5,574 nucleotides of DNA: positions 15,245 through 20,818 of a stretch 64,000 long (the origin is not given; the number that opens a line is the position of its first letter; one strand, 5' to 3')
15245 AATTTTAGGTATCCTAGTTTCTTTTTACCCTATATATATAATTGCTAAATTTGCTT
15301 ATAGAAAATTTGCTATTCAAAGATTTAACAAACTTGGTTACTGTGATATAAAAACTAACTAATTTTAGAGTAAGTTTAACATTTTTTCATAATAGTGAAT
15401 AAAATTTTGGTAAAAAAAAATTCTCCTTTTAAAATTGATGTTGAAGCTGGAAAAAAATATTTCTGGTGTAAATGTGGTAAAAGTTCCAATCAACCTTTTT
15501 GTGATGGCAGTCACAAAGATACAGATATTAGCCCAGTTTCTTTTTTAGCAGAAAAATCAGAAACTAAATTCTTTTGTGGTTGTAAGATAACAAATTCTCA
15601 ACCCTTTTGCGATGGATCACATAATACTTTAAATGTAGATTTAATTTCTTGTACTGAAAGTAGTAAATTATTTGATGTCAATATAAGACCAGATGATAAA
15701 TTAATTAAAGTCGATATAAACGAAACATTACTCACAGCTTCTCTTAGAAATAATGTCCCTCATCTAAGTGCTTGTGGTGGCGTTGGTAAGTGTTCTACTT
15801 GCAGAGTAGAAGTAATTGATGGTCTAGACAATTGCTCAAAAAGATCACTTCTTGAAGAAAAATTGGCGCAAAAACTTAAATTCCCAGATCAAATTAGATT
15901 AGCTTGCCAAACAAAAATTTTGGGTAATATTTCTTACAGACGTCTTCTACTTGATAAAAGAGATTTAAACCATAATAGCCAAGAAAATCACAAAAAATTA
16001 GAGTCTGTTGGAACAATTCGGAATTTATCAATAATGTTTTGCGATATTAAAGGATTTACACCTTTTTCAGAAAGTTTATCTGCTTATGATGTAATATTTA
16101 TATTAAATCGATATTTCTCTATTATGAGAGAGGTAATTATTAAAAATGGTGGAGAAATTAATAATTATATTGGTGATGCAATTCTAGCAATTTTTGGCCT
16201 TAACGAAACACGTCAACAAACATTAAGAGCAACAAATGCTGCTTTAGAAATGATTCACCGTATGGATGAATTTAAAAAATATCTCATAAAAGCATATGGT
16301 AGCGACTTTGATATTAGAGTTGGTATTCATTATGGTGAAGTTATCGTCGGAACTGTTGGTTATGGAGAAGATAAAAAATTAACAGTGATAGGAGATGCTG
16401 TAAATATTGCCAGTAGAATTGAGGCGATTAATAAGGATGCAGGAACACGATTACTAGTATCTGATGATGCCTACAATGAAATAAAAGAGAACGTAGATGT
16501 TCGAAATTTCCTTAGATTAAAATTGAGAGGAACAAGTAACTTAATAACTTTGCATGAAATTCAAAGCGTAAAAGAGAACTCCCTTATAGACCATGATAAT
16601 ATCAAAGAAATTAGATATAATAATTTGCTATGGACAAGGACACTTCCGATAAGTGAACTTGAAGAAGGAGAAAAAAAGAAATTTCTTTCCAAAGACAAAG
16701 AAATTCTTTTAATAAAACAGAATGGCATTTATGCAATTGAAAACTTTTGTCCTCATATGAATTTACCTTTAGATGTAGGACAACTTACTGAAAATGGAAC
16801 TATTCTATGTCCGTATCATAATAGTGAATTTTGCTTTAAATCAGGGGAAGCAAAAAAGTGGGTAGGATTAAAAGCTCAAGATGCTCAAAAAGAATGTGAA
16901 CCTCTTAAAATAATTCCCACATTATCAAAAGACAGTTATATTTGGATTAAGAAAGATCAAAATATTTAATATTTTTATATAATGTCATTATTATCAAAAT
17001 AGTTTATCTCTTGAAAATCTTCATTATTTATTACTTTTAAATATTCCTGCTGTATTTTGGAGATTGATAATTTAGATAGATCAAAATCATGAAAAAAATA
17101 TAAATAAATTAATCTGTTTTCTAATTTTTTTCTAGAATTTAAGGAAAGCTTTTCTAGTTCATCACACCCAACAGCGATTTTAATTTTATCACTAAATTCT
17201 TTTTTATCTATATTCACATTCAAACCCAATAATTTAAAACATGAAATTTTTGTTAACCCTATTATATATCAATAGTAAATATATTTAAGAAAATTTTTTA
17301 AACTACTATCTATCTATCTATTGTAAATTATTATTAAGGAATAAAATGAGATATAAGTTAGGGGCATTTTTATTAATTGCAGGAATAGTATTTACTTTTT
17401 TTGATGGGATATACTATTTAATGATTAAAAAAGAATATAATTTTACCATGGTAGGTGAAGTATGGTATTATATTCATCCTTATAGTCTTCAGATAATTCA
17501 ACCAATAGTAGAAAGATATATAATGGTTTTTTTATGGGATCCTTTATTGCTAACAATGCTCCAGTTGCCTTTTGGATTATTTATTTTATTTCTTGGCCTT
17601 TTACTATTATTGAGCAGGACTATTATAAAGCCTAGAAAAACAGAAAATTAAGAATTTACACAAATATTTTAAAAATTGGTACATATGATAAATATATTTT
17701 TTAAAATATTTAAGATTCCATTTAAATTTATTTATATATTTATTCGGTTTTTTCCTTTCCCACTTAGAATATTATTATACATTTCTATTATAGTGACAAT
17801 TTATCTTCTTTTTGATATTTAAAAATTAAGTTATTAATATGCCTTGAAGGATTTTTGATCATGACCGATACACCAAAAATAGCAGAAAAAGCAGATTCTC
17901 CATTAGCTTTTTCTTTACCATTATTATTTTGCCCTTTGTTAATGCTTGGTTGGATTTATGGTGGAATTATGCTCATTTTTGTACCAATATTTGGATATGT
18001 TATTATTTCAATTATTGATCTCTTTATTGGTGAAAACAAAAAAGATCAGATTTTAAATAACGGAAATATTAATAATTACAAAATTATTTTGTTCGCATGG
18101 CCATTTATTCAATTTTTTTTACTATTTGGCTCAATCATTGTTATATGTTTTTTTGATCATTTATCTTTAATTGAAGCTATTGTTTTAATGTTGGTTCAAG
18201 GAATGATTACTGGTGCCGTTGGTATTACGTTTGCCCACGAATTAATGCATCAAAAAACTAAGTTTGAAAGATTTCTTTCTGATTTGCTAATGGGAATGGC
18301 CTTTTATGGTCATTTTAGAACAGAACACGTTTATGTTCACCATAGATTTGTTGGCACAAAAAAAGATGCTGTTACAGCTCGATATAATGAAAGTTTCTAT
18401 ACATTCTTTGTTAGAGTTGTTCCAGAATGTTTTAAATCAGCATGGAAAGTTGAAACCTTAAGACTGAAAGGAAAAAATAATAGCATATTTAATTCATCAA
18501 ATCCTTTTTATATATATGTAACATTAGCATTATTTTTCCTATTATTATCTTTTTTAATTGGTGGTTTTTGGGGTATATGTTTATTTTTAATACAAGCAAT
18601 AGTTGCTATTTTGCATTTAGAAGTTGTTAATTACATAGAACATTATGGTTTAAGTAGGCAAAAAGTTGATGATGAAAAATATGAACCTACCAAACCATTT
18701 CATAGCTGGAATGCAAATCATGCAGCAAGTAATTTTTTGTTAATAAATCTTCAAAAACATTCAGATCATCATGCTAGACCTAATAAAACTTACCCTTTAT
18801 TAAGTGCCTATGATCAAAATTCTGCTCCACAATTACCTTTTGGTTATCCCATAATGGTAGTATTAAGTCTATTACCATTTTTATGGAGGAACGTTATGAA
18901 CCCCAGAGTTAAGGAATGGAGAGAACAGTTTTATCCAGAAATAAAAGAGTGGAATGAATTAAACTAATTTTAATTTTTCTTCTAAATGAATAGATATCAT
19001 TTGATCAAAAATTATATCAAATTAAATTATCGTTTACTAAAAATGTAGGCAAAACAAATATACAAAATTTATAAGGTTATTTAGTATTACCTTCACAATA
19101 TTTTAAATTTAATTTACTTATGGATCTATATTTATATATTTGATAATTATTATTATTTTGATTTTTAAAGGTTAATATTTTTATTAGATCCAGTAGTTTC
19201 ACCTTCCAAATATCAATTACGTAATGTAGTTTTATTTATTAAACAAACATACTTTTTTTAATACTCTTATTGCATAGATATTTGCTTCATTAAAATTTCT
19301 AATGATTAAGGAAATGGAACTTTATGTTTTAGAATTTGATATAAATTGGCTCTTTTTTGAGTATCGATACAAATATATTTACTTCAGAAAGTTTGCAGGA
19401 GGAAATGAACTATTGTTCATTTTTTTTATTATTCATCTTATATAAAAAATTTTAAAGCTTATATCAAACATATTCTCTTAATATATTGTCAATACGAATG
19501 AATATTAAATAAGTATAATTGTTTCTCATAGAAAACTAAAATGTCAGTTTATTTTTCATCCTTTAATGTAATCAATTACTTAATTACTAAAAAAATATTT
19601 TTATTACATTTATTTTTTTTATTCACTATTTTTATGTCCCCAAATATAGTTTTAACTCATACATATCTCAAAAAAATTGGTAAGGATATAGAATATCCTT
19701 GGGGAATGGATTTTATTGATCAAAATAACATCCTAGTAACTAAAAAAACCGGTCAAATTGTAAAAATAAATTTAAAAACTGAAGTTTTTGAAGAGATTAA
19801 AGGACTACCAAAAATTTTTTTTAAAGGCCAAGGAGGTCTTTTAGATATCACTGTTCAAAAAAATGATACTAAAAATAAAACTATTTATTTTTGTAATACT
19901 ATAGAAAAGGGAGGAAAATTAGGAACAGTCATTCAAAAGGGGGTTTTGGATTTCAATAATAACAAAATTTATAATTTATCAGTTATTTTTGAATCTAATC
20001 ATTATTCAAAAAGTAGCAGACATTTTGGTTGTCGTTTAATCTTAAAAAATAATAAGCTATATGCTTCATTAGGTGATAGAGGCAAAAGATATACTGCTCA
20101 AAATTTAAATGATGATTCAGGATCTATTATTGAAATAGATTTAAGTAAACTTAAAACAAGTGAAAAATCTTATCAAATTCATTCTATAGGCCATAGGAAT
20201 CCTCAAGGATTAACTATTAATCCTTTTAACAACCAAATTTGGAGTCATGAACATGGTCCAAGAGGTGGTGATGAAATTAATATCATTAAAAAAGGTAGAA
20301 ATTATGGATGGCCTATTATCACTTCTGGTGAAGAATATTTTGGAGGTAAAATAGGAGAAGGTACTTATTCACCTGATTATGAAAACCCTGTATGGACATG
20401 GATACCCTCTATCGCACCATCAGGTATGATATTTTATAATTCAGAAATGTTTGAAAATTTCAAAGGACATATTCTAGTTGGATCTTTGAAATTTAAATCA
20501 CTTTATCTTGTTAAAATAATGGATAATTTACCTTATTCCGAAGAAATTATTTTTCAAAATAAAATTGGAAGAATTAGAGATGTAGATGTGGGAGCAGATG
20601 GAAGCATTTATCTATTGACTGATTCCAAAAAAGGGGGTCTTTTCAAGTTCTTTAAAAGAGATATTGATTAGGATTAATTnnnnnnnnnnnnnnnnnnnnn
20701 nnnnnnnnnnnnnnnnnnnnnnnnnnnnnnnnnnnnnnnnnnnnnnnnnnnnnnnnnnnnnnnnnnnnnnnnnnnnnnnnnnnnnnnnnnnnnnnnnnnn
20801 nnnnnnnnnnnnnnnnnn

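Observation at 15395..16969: Nucleotidyl cyclase linked to four predicted [2Fe-2S] modules (CDGSH x2, ferredoxin, cyclase, Rieske)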

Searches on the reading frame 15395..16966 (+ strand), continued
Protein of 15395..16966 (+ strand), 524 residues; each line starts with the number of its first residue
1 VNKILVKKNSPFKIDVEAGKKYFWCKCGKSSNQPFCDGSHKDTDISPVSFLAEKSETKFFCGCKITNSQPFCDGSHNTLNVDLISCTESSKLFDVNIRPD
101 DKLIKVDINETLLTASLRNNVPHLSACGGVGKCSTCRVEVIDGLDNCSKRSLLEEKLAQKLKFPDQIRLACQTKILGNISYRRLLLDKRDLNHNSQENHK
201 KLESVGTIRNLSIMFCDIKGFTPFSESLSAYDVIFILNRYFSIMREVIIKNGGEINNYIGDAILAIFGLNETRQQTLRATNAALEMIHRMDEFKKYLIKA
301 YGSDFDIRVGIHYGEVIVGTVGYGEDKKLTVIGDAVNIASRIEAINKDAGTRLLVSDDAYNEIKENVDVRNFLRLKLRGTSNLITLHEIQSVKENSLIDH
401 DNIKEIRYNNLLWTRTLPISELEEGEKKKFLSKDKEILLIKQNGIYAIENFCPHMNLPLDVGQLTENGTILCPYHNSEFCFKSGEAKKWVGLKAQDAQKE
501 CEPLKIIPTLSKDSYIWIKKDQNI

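Call 58: search_protein_families(library=pfam, proteins=[L086:1778-3448:+, P0345, P0302, P0297, P0295, P0324, P0354, P0375, P0425, P0439], max_evalue=0.001)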
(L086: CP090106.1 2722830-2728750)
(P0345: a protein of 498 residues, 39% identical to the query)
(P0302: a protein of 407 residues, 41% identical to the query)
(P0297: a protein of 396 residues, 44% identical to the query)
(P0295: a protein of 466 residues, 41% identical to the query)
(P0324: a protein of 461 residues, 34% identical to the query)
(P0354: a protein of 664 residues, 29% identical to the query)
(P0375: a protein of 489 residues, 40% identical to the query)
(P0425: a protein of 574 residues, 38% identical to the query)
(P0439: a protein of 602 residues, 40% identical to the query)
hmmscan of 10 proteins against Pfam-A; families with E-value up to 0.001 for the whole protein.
L086:1778-3448:+ (557 aa): 2 families
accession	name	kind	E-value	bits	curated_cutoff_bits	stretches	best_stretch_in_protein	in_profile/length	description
PF00211.25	Guanylate_cyc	-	6.1e-18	65.5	21.9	1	362-543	7-181/183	Adenylate and Guanylate cyclase catalytic domain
PF00111.32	Fer2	-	7.2e-08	32.7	21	1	266-331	16-76/77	2Fe-2S iron-sulfur cluster binding domain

P0345 (498 aa): 3 families
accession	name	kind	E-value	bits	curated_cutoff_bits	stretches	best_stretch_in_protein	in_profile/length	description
PF00211.25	Guanylate_cyc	-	3.2e-25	89.2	21.9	1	313-487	8-175/183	Adenylate and Guanylate cyclase catalytic domain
PF00111.32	Fer2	-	5.2e-09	36.4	21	1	210-278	14-77/77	2Fe-2S iron-sulfur cluster binding domain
PF10967.13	DUF2769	-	0.0005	21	22.8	1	60-111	1-56/57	Protein of unknown function (DUF2769)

P0302 (407 aa): 2 families
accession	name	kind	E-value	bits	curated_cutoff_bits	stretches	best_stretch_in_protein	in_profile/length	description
PF00211.25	Guanylate_cyc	-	4.7e-20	72.4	21.9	1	210-386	9-179/183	Adenylate and Guanylate cyclase catalytic domain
PF00111.32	Fer2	-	7.9e-07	29.4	21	1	107-174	15-77/77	2Fe-2S iron-sulfur cluster binding domain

P0297 (396 aa): 3 families
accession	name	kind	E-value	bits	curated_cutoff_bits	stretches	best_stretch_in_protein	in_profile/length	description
PF00211.25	Guanylate_cyc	-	6.2e-27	94.8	21.9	1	116-275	5-159/183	Adenylate and Guanylate cyclase catalytic domain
PF09360.15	zf-CDGSH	-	2.5e-13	50.5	29.5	2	357-385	21-48/48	Iron-binding zinc finger CDGSH type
PF00111.32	Fer2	-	3e-09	37.1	21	1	9-84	6-76/77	2Fe-2S iron-sulfur cluster binding domain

P0295 (466 aa): 3 families
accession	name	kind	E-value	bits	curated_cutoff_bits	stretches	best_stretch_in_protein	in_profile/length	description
PF00211.25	Guanylate_cyc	-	9.5e-21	74.7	21.9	1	118-296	7-179/183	Adenylate and Guanylate cyclase catalytic domain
PF00111.32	Fer2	-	1.3e-09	38.3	21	1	10-84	7-76/77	2Fe-2S iron-sulfur cluster binding domain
PF00355.32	Rieske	-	1.2e-08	35.2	20.3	1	324-425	1-79/88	Rieske [2Fe-2S] domain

P0324 (461 aa): 3 families
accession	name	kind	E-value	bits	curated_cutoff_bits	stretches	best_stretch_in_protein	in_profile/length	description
PF00211.25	Guanylate_cyc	-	1.4e-19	70.9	21.9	1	116-291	5-177/183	Adenylate and Guanylate cyclase catalytic domain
PF00111.32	Fer2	-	1.4e-12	47.8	21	1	6-84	3-76/77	2Fe-2S iron-sulfur cluster binding domain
PF00355.32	Rieske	-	6e-09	36.1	20.3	1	325-415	1-75/88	Rieske [2Fe-2S] domain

P0354 (664 aa): 3 families
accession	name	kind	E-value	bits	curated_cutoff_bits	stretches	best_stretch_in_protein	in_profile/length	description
PF00211.25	Guanylate_cyc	-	9.1e-35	120.3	21.9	1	478-657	7-181/183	Adenylate and Guanylate cyclase catalytic domain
PF00042.28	Globin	-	3.3e-12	47.4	22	1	328-431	2-117/117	Globin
PF00111.32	Fer2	-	2e-08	34.5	21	1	9-85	4-75/77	2Fe-2S iron-sulfur cluster binding domain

P0375 (489 aa): 3 families
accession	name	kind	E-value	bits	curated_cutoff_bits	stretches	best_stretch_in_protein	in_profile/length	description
PF00141.28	peroxidase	-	1.9e-31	110.1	27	1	353-489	12-151/237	Peroxidase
PF00211.25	Guanylate_cyc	-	2.2e-16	60.4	21.9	1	145-324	6-177/183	Adenylate and Guanylate cyclase catalytic domain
PF00111.32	Fer2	-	2.5e-10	40.6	21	1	42-116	8-77/77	2Fe-2S iron-sulfur cluster binding domain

P0425 (574 aa): 2 families
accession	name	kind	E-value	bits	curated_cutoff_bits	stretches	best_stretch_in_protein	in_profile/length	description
PF00211.25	Guanylate_cyc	-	8.2e-18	65.1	21.9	1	378-522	5-143/183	Adenylate and Guanylate cyclase catalytic domain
PF00111.32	Fer2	-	1.8e-09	37.8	21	1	274-349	6-76/77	2Fe-2S iron-sulfur cluster binding domain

P0439 (602 aa): 2 families
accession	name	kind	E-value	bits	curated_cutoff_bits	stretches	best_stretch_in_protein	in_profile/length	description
PF00211.25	Guanylate_cyc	-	8.2e-24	84.6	21.9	1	412-556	8-147/183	Adenylate and Guanylate cyclase catalytic domain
PF00111.32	Fer2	-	3.9e-10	40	21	1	304-377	4-74/77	2Fe-2S iron-sulfur cluster binding domain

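Call 65: find_encoding_contigs(protein=P0084, flank=3500, max_places=1)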
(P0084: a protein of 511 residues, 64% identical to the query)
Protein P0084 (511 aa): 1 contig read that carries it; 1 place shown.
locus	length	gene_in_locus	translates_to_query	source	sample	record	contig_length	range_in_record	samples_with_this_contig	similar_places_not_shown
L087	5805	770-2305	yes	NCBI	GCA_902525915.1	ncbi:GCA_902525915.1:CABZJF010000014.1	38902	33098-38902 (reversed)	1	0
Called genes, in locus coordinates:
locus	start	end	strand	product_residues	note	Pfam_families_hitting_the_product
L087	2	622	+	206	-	?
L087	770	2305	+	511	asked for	PF09360:zf-CDGSH, PF00111:Fer2, PF00211:Guanylate_cyc, PF00355:Rieske, PF13806:Rieske_2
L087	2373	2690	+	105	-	-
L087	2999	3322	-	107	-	PF09538:FYDLN_acid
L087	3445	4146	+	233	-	PF01863:YgjP-like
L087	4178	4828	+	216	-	PF00392:GntR, PF07729:FCD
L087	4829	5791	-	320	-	PF03255:ACCA, PF01039:Carboxyl_trans, PF06833:MdcE (weak)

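Call 66: find_encoding_contigs(protein=P0024, flank=3500, max_places=1)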
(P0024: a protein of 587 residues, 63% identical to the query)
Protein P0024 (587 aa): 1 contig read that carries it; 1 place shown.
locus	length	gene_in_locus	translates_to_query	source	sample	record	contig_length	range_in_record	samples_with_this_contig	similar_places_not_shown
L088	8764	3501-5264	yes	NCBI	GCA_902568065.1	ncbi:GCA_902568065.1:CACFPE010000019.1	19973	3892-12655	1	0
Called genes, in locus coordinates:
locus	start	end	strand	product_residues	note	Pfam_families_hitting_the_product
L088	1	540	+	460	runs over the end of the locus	PF07690:MFS_1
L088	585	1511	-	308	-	PF01073:3Beta_HSD, PF01370:Epimerase, PF05368:NmrA, PF07993:NAD_binding_4 (faint), PF13460:NAD_binding_10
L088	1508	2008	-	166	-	-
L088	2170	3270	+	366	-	PF00248:Aldo_ket_red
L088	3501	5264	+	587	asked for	PF09360:zf-CDGSH, PF00111:Fer2, PF00211:Guanylate_cyc, PF00355:Rieske, PF13806:Rieske_2 (weak)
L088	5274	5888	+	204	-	PF00775:Dioxygenase_C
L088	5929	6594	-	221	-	PF01177:Asp_Glu_race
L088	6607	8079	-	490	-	PF01979:Amidohydro_1, PF07969:Amidohydro_3 (weak)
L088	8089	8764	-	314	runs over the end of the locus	PF00701:DHDPS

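Call 67: find_encoding_contigs(protein=P0077, flank=3500, max_places=1)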
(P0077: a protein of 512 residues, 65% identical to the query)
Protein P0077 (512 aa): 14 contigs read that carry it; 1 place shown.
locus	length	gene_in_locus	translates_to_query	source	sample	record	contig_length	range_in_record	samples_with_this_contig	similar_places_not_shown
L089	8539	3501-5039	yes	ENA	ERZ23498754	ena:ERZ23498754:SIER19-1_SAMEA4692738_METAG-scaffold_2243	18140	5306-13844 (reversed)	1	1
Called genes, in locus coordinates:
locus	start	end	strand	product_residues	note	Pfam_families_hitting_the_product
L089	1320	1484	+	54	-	PF02637:GatB_Yqey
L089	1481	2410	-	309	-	PF00126:HTH_1, PF03466:LysR_substrate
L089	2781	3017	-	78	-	-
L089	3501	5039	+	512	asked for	PF09360:zf-CDGSH, PF00111:Fer2, PF00211:Guanylate_cyc, PF00355:Rieske, PF13806:Rieske_2 (weak)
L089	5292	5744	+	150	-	PF01475:FUR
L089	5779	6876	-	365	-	PF02463:SMC_N (faint), PF00005:ABC_tran, PF13304:AAA_21 (faint), PF17912:OB_MalK, PF03459:TOBE (weak)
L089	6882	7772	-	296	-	PF00528:BPD_transp_1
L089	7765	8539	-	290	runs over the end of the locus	PF00528:BPD_transp_1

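Call 68: find_encoding_contigs(protein=P0107, flank=3500, max_places=1)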
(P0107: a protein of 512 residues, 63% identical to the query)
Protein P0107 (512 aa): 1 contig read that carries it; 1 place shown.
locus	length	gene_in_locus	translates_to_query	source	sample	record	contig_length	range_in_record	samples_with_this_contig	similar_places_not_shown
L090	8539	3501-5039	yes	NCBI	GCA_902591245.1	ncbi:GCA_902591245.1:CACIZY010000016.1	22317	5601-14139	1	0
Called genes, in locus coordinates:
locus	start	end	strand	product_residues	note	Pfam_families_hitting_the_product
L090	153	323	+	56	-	-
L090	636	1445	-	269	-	PF01066:CDP-OH_P_transf (weak)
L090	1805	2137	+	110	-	PF22388:DUF6974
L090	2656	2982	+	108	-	PF22388:DUF6974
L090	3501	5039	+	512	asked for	PF09360:zf-CDGSH, PF00111:Fer2, PF00211:Guanylate_cyc, PF00355:Rieske, PF13806:Rieske_2 (weak)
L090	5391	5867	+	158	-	PF11158:DUF2938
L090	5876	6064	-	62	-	-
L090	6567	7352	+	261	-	PF13432:TPR_16 (faint), PF07719:TPR_2 (faint), PF00515:TPR_1 (faint), PF13181:TPR_8 (faint), PF13424:TPR_12 (weak)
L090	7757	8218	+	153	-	-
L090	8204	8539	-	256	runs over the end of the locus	PF20172:DUF6538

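Call 69: find_encoding_contigs(protein=P0062, flank=3500, max_places=1)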
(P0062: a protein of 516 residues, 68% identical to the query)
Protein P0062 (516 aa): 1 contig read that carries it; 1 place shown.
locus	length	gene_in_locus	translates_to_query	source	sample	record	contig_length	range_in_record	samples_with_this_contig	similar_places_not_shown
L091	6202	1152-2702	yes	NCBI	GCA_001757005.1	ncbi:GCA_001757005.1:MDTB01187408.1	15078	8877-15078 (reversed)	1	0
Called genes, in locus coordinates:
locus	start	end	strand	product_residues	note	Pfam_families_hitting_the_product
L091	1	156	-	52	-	?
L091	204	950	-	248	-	PF06041:DUF924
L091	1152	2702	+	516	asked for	PF09360:zf-CDGSH, PF00111:Fer2, PF00211:Guanylate_cyc, PF00355:Rieske, PF13806:Rieske_2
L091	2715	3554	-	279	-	-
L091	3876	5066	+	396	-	PF07690:MFS_1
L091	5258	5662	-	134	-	-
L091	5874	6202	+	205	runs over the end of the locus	PF13489:Methyltransf_23, PF13847:Methyltransf_31 (weak), PF08241:Methyltransf_11, PF08242:Methyltransf_12 (weak), PF13649:Methyltransf_25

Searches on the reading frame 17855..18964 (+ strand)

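Call 72: search_protein_families(library=pfam, proteins=[window:17855-18964:+], max_evalue=0.00001)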
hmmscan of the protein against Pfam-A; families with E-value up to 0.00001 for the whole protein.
window:17855-18964:+ (370 aa): 1 family
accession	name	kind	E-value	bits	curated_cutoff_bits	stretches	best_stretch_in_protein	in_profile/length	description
PF00487.30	FA_desaturase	-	7.2e-33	114.8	29.7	1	109-334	6-249/253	Fatty acid desaturase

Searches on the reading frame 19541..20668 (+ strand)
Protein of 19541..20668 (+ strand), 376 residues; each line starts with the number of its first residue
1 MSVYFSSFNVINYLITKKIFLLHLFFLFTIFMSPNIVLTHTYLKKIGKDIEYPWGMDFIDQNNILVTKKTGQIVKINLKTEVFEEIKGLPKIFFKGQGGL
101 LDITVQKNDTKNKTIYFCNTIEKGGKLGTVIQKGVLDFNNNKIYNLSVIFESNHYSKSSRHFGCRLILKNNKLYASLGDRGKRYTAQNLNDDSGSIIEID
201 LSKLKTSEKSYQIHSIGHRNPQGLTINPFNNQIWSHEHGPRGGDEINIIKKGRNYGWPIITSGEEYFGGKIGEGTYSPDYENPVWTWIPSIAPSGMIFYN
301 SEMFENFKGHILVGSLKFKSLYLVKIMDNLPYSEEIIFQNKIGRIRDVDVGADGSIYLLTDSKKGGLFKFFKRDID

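Call 72: search_protein_families(library=pfam, proteins=[window:19541-20668:+], max_evalue=0.00001)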
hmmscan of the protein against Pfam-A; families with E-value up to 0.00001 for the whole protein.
window:19541-20668:+ (376 aa): 1 family
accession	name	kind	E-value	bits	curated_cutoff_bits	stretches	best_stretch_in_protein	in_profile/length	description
PF07995.17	GSDH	-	1.2e-100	337.5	25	1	51-368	2-331/332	Glucose / Sorbosone dehydrogenase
